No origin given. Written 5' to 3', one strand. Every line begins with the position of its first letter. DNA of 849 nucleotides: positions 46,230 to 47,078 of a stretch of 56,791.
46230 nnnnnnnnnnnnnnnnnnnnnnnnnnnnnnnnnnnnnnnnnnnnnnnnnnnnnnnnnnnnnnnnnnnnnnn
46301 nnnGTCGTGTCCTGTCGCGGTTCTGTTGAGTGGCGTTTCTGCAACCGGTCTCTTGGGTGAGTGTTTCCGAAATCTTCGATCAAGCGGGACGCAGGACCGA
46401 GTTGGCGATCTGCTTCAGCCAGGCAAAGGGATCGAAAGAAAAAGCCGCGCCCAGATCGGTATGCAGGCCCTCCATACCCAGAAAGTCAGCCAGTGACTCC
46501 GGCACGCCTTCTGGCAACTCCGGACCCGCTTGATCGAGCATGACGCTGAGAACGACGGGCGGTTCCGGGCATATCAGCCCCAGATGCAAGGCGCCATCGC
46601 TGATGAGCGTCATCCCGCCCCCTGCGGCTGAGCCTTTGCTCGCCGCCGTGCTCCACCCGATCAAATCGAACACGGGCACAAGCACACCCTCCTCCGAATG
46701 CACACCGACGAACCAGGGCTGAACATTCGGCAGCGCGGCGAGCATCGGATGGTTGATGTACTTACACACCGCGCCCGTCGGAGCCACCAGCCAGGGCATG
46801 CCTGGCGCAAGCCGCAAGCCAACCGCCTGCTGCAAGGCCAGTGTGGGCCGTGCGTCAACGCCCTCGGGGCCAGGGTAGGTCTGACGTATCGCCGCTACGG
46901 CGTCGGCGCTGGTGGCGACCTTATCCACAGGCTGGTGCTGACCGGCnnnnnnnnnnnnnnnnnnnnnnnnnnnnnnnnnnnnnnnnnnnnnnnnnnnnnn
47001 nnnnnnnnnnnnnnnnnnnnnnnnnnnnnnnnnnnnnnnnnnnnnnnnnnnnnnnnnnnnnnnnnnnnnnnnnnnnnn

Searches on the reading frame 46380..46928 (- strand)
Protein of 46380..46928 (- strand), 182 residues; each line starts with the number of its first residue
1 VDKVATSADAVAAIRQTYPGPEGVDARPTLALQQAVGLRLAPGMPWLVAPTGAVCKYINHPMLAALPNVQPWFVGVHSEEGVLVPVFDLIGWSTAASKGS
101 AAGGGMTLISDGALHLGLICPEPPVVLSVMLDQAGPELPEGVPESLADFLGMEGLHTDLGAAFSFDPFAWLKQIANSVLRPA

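Call 44: search_protein_families(library=pfam, proteins=[window:46380-46928:-], max_evalue=0.01)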
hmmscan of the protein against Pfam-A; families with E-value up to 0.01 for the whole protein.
window:46380-46928:- (182 aa): 1 family
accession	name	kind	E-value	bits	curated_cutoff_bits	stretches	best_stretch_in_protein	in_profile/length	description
PF01584.24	CheW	-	0.0014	18.7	23.5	1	46-140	11-103/138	CheW-like domain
